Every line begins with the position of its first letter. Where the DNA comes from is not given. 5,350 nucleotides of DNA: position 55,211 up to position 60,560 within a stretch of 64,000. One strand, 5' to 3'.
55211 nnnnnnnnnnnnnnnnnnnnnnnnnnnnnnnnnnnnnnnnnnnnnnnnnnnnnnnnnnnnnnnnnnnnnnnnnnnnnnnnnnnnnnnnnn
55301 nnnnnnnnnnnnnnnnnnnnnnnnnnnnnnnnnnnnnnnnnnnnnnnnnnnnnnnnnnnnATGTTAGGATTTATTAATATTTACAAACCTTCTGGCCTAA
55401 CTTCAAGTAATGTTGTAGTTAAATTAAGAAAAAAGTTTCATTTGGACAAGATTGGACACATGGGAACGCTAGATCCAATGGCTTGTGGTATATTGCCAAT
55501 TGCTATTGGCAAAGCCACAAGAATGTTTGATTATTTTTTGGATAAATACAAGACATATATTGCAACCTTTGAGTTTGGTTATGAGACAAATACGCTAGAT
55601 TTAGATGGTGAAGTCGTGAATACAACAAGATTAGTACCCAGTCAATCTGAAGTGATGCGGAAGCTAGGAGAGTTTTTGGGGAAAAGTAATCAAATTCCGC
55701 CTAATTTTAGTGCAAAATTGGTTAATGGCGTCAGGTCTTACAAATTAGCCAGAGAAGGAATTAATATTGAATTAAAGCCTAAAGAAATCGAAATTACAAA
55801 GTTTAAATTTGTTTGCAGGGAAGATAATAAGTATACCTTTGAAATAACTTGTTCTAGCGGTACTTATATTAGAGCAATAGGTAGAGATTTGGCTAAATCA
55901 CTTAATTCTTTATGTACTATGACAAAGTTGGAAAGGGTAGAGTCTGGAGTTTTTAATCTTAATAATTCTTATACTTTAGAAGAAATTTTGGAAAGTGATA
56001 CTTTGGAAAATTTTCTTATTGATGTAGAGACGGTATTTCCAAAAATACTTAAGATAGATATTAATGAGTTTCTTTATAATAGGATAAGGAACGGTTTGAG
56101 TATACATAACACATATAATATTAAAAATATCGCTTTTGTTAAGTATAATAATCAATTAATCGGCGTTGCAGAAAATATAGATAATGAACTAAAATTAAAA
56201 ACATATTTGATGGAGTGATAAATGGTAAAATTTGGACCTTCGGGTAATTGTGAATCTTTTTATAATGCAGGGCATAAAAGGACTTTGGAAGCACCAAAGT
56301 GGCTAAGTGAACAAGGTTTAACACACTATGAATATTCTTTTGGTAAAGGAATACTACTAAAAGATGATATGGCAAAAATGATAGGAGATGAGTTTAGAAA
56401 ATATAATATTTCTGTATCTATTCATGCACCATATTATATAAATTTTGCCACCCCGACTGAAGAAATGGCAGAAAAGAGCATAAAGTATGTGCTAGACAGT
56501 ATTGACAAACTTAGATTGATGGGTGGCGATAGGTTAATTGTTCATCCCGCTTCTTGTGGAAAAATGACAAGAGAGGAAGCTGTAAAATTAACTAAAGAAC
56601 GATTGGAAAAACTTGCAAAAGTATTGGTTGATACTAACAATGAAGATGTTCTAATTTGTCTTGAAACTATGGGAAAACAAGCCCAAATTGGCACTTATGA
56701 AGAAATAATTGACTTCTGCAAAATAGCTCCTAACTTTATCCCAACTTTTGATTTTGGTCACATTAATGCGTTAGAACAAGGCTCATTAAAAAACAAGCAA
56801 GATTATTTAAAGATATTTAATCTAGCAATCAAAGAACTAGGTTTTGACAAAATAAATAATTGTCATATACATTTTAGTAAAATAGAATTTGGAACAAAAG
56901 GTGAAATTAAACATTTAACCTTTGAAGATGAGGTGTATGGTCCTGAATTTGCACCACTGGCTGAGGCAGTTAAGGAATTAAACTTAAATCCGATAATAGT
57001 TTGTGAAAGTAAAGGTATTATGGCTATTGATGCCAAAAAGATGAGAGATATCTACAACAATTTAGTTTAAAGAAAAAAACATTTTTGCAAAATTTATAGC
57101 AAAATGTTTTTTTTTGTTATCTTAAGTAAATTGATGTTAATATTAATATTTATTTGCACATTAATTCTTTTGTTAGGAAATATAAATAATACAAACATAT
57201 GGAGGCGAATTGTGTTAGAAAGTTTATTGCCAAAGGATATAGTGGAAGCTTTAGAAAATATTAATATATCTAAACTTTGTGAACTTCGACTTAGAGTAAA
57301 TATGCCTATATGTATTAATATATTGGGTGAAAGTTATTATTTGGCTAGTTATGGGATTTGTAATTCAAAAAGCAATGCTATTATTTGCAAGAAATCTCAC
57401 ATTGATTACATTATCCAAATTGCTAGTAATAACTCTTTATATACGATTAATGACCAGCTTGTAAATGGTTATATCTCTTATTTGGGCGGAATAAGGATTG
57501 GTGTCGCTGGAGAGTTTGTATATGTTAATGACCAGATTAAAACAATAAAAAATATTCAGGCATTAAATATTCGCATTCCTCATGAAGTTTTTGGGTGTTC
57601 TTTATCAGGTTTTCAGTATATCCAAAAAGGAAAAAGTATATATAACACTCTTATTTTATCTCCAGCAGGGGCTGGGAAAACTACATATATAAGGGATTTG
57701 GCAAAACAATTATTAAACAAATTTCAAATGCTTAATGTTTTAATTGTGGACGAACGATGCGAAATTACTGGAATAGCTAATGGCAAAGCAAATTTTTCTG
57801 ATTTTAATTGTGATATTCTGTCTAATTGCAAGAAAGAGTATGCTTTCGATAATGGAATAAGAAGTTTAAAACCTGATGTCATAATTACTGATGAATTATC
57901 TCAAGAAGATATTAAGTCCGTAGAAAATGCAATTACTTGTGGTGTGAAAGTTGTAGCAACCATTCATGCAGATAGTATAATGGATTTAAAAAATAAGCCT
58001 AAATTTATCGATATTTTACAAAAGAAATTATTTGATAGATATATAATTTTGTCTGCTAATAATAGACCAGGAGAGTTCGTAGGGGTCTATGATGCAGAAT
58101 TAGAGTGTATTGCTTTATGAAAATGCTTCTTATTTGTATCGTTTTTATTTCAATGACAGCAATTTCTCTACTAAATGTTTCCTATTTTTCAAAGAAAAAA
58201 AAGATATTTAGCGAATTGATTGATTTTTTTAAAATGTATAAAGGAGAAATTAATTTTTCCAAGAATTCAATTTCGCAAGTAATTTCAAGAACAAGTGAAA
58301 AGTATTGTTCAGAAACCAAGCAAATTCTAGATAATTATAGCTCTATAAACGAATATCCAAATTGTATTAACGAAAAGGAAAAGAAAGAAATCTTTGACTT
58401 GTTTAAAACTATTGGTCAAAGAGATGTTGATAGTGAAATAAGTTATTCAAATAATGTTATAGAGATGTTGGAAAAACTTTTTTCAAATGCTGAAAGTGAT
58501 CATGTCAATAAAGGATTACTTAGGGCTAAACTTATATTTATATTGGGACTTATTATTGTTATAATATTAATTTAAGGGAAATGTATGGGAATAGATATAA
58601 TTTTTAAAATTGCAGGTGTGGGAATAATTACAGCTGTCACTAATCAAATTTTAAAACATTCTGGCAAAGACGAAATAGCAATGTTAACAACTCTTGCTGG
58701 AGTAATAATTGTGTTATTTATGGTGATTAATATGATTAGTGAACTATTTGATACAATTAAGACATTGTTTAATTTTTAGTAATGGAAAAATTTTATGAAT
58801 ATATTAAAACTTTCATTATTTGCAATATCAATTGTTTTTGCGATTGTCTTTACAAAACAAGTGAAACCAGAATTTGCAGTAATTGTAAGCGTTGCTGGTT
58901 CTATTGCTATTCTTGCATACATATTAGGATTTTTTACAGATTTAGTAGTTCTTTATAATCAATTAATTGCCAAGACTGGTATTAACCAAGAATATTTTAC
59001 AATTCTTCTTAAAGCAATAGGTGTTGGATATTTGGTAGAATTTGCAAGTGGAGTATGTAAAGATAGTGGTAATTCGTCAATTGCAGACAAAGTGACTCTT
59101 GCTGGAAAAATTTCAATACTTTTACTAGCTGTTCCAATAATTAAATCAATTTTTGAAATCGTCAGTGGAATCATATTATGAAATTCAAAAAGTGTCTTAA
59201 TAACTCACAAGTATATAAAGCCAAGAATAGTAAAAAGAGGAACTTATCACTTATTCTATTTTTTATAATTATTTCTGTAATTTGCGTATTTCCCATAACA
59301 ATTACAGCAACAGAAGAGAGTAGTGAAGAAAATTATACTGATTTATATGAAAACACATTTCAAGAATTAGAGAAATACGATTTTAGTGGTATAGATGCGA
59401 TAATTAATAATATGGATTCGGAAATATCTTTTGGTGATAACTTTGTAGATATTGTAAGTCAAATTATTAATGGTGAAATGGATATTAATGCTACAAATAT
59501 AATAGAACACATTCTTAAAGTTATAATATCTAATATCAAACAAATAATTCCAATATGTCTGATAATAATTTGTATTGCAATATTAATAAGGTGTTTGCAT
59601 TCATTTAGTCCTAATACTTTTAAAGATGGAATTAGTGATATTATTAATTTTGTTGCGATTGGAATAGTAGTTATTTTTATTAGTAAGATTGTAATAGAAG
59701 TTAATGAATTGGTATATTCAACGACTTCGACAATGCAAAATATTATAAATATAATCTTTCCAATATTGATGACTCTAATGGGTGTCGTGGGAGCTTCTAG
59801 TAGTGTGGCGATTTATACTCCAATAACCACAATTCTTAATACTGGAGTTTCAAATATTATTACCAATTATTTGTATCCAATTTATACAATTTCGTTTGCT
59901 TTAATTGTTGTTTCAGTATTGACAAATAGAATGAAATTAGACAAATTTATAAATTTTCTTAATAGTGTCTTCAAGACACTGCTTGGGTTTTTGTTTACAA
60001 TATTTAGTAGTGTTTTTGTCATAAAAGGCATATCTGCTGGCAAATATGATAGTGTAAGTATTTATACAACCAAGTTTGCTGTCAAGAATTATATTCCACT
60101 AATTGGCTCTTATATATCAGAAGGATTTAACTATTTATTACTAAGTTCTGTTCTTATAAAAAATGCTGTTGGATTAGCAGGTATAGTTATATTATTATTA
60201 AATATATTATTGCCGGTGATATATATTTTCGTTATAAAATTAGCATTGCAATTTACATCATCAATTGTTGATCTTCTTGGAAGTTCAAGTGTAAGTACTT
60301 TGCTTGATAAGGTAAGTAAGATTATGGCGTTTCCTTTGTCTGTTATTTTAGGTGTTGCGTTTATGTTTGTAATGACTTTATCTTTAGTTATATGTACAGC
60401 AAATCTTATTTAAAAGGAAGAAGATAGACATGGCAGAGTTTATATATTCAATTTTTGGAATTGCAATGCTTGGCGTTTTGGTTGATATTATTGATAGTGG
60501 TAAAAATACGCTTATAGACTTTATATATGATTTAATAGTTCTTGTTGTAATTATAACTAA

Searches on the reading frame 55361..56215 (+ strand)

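Call 82: search_protein_families(library=pfam, proteins=[window:55361-56215:+], max_evalue=0.00001)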
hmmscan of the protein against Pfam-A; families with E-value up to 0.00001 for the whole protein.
window:55361-56215:+ (285 aa): 1 family
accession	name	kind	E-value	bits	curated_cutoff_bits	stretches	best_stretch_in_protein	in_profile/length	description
PF01509.24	TruB_N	-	3.9e-49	167.3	27.3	1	23-170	1-149/149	TruB family pseudouridylate synthase (N terminal domain)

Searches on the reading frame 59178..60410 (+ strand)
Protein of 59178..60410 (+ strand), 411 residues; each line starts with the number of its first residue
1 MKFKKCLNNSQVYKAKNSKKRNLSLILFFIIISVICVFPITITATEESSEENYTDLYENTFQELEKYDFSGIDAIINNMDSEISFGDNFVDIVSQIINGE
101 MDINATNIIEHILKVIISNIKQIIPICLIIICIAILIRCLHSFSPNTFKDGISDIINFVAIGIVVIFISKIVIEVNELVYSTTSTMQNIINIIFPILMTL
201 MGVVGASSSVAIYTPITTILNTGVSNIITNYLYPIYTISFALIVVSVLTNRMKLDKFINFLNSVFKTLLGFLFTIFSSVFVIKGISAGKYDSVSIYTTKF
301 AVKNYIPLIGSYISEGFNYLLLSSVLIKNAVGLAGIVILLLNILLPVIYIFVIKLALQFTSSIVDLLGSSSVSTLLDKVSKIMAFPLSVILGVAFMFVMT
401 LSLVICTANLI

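Call 74: find_encoding_contigs(protein=window:59178-60410:+, flank=10000, max_places=3)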
Protein window:59178-60410:+ (411 aa): 1 contig read that carries it; 1 place shown.
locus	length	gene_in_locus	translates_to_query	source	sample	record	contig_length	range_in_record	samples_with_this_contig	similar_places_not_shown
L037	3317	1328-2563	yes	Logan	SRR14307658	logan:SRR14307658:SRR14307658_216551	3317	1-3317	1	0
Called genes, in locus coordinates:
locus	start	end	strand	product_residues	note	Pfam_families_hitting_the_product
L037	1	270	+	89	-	?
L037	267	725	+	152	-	PF09548:Spore_III_AB (weak)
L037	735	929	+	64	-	PF06686:SpoIIIAC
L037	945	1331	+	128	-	PF06686:SpoIIIAC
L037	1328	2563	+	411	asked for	PF09546:Spore_III_AE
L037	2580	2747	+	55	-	-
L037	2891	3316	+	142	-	?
